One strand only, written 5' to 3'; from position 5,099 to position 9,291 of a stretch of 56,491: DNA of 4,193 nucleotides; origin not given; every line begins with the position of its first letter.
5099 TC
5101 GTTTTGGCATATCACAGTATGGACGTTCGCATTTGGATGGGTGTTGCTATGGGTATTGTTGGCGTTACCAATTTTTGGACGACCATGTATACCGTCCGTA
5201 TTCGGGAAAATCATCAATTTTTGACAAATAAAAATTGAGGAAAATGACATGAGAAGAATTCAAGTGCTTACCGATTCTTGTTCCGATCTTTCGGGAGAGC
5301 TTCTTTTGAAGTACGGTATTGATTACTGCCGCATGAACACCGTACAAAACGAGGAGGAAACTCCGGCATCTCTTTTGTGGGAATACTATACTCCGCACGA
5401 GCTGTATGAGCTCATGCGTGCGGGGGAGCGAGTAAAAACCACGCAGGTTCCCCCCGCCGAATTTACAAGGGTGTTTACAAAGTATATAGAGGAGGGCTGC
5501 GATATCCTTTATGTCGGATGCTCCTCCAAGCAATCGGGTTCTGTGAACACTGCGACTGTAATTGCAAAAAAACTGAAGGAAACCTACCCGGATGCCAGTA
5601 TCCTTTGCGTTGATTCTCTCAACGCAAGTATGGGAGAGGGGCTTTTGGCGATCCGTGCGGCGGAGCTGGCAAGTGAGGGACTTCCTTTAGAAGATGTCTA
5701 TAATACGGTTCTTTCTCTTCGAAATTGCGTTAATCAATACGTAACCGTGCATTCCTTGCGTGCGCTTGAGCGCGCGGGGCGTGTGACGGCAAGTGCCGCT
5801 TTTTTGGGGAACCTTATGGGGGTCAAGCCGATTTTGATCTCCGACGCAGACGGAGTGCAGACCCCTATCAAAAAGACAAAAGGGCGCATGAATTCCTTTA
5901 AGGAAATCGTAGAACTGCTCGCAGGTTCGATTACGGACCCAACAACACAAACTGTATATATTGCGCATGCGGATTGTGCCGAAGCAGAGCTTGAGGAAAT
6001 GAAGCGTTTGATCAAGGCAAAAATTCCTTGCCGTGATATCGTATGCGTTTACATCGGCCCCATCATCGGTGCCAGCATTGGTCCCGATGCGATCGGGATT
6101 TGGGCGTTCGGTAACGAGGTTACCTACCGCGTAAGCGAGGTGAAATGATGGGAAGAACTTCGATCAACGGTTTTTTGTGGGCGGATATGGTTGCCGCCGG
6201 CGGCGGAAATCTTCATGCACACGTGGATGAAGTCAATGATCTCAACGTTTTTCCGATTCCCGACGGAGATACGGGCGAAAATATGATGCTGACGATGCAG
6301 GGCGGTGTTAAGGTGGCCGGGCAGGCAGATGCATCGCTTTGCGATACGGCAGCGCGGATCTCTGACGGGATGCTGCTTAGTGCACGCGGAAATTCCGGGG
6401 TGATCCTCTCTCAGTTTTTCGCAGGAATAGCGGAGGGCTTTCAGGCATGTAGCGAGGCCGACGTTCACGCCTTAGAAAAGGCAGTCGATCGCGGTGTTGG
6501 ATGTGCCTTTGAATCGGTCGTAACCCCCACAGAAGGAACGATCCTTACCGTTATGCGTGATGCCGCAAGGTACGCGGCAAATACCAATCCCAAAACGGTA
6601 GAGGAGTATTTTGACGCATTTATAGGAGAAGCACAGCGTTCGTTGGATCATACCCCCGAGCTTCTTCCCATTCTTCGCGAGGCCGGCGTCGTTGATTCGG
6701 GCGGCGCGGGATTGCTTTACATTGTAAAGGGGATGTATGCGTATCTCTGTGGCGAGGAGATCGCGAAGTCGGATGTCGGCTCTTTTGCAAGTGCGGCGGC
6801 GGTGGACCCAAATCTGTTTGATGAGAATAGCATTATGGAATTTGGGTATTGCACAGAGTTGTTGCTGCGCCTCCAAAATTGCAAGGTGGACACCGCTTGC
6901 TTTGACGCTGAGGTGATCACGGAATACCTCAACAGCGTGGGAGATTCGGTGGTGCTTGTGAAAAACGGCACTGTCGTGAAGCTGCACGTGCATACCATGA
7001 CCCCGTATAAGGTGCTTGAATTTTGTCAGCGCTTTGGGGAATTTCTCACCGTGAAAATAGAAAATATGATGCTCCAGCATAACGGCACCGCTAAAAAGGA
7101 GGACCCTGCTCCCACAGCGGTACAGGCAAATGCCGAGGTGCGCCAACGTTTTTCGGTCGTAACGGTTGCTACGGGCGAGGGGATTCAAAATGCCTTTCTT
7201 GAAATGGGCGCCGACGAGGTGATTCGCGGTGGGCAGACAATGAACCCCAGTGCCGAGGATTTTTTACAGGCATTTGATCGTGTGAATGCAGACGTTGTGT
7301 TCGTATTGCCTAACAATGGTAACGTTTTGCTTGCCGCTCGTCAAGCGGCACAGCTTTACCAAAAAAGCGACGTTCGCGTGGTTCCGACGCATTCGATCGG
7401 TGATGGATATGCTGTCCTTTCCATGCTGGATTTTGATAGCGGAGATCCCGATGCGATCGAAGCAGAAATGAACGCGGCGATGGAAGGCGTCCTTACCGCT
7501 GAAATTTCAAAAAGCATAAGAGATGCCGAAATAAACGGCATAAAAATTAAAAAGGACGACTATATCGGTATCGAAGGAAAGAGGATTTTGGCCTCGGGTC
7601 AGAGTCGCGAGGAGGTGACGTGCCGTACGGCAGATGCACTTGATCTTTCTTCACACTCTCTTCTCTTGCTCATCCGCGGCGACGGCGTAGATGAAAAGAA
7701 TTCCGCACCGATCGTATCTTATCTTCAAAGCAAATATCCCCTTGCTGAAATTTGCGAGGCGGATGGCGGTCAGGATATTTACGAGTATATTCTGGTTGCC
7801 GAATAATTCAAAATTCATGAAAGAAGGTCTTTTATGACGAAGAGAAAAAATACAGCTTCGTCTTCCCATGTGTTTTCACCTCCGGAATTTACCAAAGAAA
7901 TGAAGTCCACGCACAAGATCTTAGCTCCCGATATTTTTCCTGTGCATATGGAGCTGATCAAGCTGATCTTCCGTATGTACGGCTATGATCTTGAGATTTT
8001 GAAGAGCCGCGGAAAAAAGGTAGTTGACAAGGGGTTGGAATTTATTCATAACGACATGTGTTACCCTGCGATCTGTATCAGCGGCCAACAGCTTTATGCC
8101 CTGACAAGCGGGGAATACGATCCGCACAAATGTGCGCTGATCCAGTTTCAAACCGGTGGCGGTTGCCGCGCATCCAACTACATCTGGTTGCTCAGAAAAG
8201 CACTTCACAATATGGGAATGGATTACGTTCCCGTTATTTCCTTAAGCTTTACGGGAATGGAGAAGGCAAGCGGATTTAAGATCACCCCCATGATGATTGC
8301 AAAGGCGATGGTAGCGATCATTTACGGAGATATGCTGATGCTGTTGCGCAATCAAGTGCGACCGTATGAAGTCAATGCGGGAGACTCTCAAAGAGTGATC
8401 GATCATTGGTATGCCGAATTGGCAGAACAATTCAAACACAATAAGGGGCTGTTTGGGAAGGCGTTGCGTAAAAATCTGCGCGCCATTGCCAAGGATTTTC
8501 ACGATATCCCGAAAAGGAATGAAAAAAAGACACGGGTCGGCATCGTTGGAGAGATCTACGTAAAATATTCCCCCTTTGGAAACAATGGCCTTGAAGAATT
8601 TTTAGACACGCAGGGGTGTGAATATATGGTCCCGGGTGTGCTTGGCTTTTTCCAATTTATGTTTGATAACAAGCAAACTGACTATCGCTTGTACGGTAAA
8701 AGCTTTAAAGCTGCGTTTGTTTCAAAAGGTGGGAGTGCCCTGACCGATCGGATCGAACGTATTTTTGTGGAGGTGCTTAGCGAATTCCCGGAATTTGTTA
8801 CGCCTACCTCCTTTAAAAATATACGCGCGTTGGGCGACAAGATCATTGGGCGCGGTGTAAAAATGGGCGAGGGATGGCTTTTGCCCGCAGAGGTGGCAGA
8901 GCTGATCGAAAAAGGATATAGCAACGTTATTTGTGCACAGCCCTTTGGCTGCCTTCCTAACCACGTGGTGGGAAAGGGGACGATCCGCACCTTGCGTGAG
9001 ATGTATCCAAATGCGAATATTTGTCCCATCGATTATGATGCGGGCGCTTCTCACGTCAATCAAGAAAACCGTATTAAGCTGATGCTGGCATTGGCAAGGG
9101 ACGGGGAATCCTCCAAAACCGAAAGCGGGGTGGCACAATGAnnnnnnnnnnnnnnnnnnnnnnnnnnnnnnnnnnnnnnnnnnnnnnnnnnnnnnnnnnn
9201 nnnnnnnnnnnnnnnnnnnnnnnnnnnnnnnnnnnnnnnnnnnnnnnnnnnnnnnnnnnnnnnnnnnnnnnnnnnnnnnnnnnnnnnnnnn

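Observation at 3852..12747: One operon joins fatty-acid kinase (FakB-FakA), PlsY and a plasmalogen-synthase-like radical enzyme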

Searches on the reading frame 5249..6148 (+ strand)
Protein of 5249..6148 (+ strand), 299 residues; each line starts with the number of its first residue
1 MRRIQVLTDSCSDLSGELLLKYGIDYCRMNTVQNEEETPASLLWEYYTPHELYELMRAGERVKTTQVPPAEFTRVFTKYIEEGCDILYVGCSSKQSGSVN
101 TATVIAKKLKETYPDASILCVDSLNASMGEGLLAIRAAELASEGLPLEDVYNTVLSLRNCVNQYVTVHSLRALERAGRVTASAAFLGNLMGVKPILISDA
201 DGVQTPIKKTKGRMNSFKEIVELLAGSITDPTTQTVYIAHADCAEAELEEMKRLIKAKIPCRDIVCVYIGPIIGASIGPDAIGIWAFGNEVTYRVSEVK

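Call 3: search_protein_families(library=pfam, proteins=[window:5249-6148:+])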
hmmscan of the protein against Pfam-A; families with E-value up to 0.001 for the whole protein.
window:5249-6148:+ (299 aa): 1 family
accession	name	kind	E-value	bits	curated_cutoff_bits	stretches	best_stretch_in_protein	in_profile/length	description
PF02645.21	DegV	-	4.9e-58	197.1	27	1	4-286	2-277/280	Uncharacterised protein, DegV family COG1307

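Call 4: search_protein_families(library=ncbifam, proteins=[window:5249-6148:+])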
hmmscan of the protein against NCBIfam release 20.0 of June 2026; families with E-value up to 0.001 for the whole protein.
window:5249-6148:+ (299 aa): 2 families
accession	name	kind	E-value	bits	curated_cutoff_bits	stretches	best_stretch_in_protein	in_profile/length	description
TIGR00762.1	DegV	domain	3.7e-64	216.6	99.7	1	4-285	1-274/276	DegV family EDD domain-containing protein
NF038249.1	fatty_FakB1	equivalog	6.6e-36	123.9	350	1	3-291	2-284/286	fatty acid kinase binding subunit FakB1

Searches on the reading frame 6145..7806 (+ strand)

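Call 3: search_protein_families(library=pfam, proteins=[window:6145-7806:+])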
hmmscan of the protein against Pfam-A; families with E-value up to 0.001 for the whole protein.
window:6145-7806:+ (553 aa): 3 families
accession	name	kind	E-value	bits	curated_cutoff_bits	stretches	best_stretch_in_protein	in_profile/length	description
PF13684.11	FakA-like_C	-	1.3e-58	198.3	23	1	338-553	2-216/216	Fatty acid kinase subunit A-like, C-terminal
PF02734.22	Dak2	-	4.2e-36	124.9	27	1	37-198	1-173/174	DAK2 domain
PF21645.3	FakA-like_M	-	2e-23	82.4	24.9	1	232-313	1-78/80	Fatty acid kinase subunit A-like, middle domain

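Call 4: search_protein_families(library=ncbifam, proteins=[window:6145-7806:+])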
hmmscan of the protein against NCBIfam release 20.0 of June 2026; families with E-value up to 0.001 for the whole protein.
window:6145-7806:+ (553 aa): 2 families
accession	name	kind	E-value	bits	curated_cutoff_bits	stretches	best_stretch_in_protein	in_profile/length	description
TIGR03599.1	YloV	subfamily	5.2e-155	517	396.1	1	12-553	1-530/530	DAK2 domain fusion protein YloV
NF038248.1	FakA_VfrB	equivalog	3.5e-130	435.1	975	1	6-552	2-548/549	fatty acid kinase catalytic subunit FakA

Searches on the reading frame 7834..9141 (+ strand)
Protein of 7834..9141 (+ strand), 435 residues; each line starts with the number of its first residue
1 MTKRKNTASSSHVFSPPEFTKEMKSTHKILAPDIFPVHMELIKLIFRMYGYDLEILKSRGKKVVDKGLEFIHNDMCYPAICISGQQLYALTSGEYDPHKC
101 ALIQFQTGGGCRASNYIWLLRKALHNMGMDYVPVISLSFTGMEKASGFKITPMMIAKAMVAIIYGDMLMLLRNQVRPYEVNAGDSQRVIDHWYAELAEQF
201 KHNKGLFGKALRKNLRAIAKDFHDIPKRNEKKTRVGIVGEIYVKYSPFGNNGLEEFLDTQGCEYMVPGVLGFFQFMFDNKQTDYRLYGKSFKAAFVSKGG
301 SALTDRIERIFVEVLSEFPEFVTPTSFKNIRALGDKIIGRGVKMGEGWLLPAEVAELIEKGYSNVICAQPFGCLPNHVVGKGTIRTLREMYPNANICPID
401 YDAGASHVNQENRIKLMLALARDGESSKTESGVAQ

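Call 3: search_protein_families(library=pfam, proteins=[window:7834-9141:+])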
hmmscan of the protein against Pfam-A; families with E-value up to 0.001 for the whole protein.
window:7834-9141:+ (435 aa): 1 family
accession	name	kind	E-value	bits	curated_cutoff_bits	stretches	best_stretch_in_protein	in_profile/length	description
PF09989.15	DUF2229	-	0.00014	22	29.4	0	40-85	15-61/218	CoA enzyme activase uncharacterised domain (DUF2229)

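Call 4: search_protein_families(library=ncbifam, proteins=[window:7834-9141:+])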
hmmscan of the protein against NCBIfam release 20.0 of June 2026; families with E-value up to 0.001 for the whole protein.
window:7834-9141:+ (435 aa): 0 families

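Call 13: find_homologous_proteins(query=window:7834-9141:+, max_evalue=0.00001)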
Query window:7834-9141:+ (435 aa): 8000 proteins with E <= 0.00001 among 8000 candidates; the best 120 are listed.
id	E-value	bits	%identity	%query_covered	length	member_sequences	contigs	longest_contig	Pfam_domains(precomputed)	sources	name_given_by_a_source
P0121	1.1e-297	1005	100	100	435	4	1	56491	PF09989.16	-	-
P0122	2.4e-269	911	89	100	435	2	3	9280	PF09989.16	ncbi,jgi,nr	ncbi:MAG: 2-hydroxyglutaryl-CoA dehydratase [Ruminococcaceae bacterium]|nr:2-hydroxyglutaryl-CoA deh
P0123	8.4e-258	873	85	99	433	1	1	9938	-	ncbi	-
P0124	6.1e-253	857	85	98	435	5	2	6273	PF09989.16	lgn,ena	-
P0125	9.8e-250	847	84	98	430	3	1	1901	-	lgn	-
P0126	5.1e-249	844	85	98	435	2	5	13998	PF09989.16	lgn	-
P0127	9.2e-249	844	84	99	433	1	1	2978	PF09989.16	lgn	-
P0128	1.1e-248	843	84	97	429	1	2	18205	PF09989.16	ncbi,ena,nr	ncbi:MAG: 2-hydroxyacyl-CoA dehydratase [Clostridia bacterium]|nr:2-hydroxyacyl-CoA dehydratase [Clo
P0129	2.5e-246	836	83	98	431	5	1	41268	PF09989.16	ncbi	-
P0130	3.6e-246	835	83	98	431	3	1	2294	PF09989.16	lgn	-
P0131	1.6e-245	833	82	98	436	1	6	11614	PF09989.16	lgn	-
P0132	1.7e-241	820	79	99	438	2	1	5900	PF09989.16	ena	-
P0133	8.3e-240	814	82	98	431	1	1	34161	PF09989.16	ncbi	-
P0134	3.8e-238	809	80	99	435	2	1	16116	PF09989.16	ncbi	-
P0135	3.8e-237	805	80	98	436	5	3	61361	PF09989.16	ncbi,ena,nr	ncbi:MAG: 2-hydroxyacyl-CoA dehydratase [Clostridia bacterium]|nr:2-hydroxyacyl-CoA dehydratase [Clo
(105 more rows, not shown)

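Call 14: search_solved_structures(query=window:7834-9141:+, max_evalue=1)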
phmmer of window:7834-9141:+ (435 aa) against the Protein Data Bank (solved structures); distinct sequences matched with E-value up to 1: 1.
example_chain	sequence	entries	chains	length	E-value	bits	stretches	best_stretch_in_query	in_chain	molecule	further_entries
4yam_A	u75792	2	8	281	0.45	12.6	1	101-149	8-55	Beta-etherase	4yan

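Call 53: find_related_loci(query=A1, collection=genome_contigs, flank=10000)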
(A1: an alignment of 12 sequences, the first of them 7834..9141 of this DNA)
Query A1 (435 aa) in genome_contigs; peptide patterns used: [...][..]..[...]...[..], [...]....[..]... (x = any residue, [..] = any of these).
600 stretches matched a pattern (row limit reached: there are more); 598 encode a relative of the query (tblastn E <= 1e-3); the best 80 are kept; 80 distinct loci.
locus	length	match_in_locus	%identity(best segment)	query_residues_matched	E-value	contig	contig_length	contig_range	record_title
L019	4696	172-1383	69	18-421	0e+0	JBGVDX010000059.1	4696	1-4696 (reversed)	MAG: Acutalibacteraceae bacterium isolate fecal_MAG_427 fecal_MAG_427_contig_0059, whole genome shotgun sequence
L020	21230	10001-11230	64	18-426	0e+0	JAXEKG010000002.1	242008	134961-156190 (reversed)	MAG: Eubacteriales bacterium isolate SUG2854 k141_186601, whole genome shotgun sequence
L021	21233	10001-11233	62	13-423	0e+0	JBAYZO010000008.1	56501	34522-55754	MAG: Eubacteriales bacterium isolate SO_2017_CLC_59 scaffold_442_c1_PH3_2017, whole genome shotgun sequence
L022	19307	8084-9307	62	16-423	3e-175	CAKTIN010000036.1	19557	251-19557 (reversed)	MAG: uncultured Oscillospiraceae bacterium isolate REFINED_METABAT215_TOP10_CONTIGS_1500_ASSEMBLY_K77_MERGED__Hadza_PheC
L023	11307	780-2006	64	18-426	8e-175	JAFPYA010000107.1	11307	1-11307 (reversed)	MAG: Clostridia bacterium isolate RGIG1578 Goat_Abomasum.Co__c758984, whole genome shotgun sequence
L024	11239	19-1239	54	18-424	5e-152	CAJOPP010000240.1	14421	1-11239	uncultured Lachnospiraceae bacterium isolate Rumen_Coassembly_mag_2187 genome assembly, contig: k87_7974156, whole genom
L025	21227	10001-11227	53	18-426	4e-148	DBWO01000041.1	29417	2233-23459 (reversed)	MAG TPA_asm: Ruminococcaceae bacterium UBA1236 UBA1236_contig_92098, whole genome shotgun sequence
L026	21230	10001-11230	55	18-423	1e-147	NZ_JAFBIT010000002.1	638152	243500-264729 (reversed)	Anaeromassilibacillus senegalensis strain An867 An867_NODE_2_length_638152_cov_28.427920_pilon, whole genome shotgun seq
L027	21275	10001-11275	51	3-430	4e-147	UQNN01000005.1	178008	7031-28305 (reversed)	uncultured Clostridiales bacterium isolate UMGS462 genome assembly, contig: NODE_57_length_178008_cov_10.334673, whole g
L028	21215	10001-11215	53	19-423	3e-145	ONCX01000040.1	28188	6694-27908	uncultured Clostridiales bacterium isolate RUG194 genome assembly, contig: scaffold_1656, whole genome shotgun sequence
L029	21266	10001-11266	51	2-423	3e-144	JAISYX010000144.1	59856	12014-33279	MAG: Oscillospiraceae bacterium isolate Nc350_bin54 k119_3178383, whole genome shotgun sequence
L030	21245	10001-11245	51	18-431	3e-144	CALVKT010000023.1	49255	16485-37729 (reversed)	MAG: uncultured Clostridia bacterium isolate E27__bin112 genome assembly, contig: E27__k127_3843168, whole genome shotgu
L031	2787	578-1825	51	19-434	7e-152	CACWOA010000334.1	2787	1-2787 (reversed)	MAG: uncultured Ruminococcus sp. isolate RUG10756 genome assembly, contig: RUG10756_asm_334, whole genome shotgun sequen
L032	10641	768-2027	53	18-432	1e-143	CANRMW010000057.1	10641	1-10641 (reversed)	MAG: uncultured Clostridia bacterium isolate Lapin-021__bin58 genome assembly, contig: Lapin-021__NODE_7139_length_10641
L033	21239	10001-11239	51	9-421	2e-142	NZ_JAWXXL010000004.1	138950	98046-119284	Acutalibacter intestini strain M00204 M5.YW7.5_ctg0004, whole genome shotgun sequence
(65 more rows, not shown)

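Call 66: search_protein_families(library=pfam, proteins=[L022:4245-5519:+, L022:12878-13576:+, L022:13674-15113:+, L022:788-2002:-, L020:14273-14980:+])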
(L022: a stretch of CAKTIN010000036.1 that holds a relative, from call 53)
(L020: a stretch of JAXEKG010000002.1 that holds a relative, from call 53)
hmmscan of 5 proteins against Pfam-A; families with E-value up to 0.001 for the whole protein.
L022:4245-5519:+ (424 aa): 2 families
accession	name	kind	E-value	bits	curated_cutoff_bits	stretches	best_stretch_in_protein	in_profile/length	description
PF01066.26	CDP-OH_P_transf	-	9.3e-35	120.7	22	1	14-167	1-148/152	CDP-alcohol phosphatidyltransferase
PF09335.16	VTT_dom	-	1e-13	52.3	33.9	1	260-368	5-116/123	VTT domain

L022:12878-13576:+ (232 aa): 1 family
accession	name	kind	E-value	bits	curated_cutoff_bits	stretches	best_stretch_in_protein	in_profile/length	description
PF04607.23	RelA_SpoT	-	1.8e-31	109.2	27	1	74-194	1-111/113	Region found in RelA / SpoT proteins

L022:13674-15113:+ (479 aa): 1 family
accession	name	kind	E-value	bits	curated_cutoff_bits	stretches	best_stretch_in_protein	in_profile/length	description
PF02386.22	TrkH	-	2.5e-55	188.3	27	1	61-469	28-488/502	Cation transport protein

L022:788-2002:- (404 aa): 2 families
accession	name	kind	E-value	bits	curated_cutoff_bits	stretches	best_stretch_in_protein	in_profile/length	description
PF02274.22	ADI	-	1.9e-115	386.3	22.8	1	34-403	2-377/377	Arginine deiminase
PF19420.4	DDAH_eukar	-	5.7e-08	32.8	23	1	154-279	58-187/291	N,N dimethylarginine dimethylhydrolase, eukaryotic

L020:14273-14980:+ (236 aa): 1 family
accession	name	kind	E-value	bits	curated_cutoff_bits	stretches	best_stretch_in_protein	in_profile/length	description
PF02660.20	G3P_acyltransf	-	6.1e-38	130.9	24.1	1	13-193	2-164/164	Glycerol-3-phosphate acyltransferase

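Call 81: predict_structure(alignment_id=A4)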
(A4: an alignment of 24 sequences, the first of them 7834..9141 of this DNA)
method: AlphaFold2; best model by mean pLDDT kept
length: 435 residues; sequences in the alignment: 24
mean_pLDDT: 81.7   pTM: 0.85
mean pLDDT of the five models: 81.7, 81.4, 81.2, 80.9, 79.2
residues with pLDDT >= 90: 180; 70-90: 171; 50-70: 46; < 50: 38
segments of 3 or more residues with pLDDT < 50: 1-11, 108-113, 370-379, 403-407, 430-435
pLDDT, mean of each block of 10 residues (from residue 1): 35 72 95 91 95 91 86 70 92 95 70 67 92 79 71 91 95 95 97 97 92 97 96 88 71 85 89 82 81 85 89 94 87 80 61 89 82 45 81 83 50 87 68 36
secondary structure, 60 per line:
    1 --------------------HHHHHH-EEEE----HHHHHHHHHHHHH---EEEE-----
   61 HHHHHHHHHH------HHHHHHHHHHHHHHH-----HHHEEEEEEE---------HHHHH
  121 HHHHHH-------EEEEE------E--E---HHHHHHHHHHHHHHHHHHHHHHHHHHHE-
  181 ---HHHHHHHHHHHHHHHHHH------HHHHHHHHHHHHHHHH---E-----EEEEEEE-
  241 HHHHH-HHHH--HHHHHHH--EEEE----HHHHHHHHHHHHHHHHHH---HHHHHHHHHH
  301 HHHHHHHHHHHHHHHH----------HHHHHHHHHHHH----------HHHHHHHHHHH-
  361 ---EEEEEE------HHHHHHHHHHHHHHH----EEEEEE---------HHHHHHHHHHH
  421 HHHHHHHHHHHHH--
elements in order: H21-26 E28-31 H36-48 E52-55 H61-70 H77-91 E100-106 H116-126 E134-138 H152-178 H184-201 H208-223 E233-239 H241-245 H247-250 H253-259 E262-265 H270-287 H291-316 H327-338 H349-359 E364-369 H376-390 E395-400 H410-433

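Call 87: fold_search(model_id=the predicted structure, library=pdb)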
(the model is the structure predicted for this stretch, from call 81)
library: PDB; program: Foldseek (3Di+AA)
matches with E <= 10: 681; with E <= 0.001: 5
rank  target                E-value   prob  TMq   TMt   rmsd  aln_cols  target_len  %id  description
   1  3o3m_D                1.9e-04  1.00  0.43  0.48   9.3       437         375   13  (R)-2-Hydroxyisocaproyl-CoA Dehydratase (released 2011-03-16)
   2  7yyl_D                2.0e-04  1.00  0.41  0.43   9.5       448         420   13  nucleotide-free DCCP:DCCP-R complex (released 2022-12-28)
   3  8s02_B                3.4e-04  1.00  0.40  0.45  10.3       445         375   12  BzdNO-benzoyl-CoA complex (released 2025-03-05)
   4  6eno                  4.1e-04  1.00  0.41  0.42   9.7       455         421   13  Double cubane cluster oxidoreductase (released 2018-03-14)
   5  7yyl_A                7.6e-04  1.00  0.41  0.42   9.7       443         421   11  nucleotide-free DCCP:DCCP-R complex (released 2022-12-28)
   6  7yyl_B                2.4e-03  1.00  0.42  0.43   8.8       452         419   12  nucleotide-free DCCP:DCCP-R complex (released 2022-12-28)
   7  8s2r_C                2.8e-03  0.98  0.33  0.34  11.5       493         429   10  BzdNO in partially coenzyme A - free state (released 2025-03-05)
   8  8s02_A                3.0e-03  0.98  0.37  0.37  11.5       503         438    9  BzdNO-benzoyl-CoA complex (released 2025-03-05)
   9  4cuj_C                1.6e-02  0.23  0.16  0.19  21.2       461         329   10  Structure of Salmonella D-Lactate Dehydrogenase (released 2015-05-27)
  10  3fj1_B                2.4e-02  0.51  0.17  0.22  17.1       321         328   10  Crystal structure of putative phosphosugar isomerase (YP_167080.1) from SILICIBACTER POMEROYI DSS-3 at 1.75 A resoluti (released 2009-01-20)
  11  9mpy_B                3.0e-02  0.25  0.17  0.18  20.9       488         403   12  Structure of Saro_1862, a UPF0261 domain protein from Novosphingobium aromaticivorans with bound acetovanillone (released 2025-09-24)
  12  5z20_F                3.7e-02  0.20  0.17  0.20  20.0       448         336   10  The ternary structure of D-lactate dehydrogenase from Pseudomonas aeruginosa with NADH and oxamate (released 2018-09-19)
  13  4cuj_A                4.3e-02  0.15  0.15  0.18  21.4       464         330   10  Structure of Salmonella D-Lactate Dehydrogenase (released 2015-05-27)
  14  9mpy_A                4.8e-02  0.20  0.17  0.18  19.6       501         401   10  Structure of Saro_1862, a UPF0261 domain protein from Novosphingobium aromaticivorans with bound acetovanillone (released 2025-09-24)
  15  5z20_D                5.3e-02  0.16  0.17  0.20  19.7       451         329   10  The ternary structure of D-lactate dehydrogenase from Pseudomonas aeruginosa with NADH and oxamate (released 2018-09-19)
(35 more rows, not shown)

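Call 91: search_protein_families(library=pfam, proteins=[window:7834-9141:+], max_evalue=5)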
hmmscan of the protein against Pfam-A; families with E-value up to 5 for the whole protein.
window:7834-9141:+ (435 aa): 1 family
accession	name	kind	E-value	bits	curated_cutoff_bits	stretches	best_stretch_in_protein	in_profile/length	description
PF09989.15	DUF2229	-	0.00014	22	29.4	2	40-85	15-61/218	CoA enzyme activase uncharacterised domain (DUF2229)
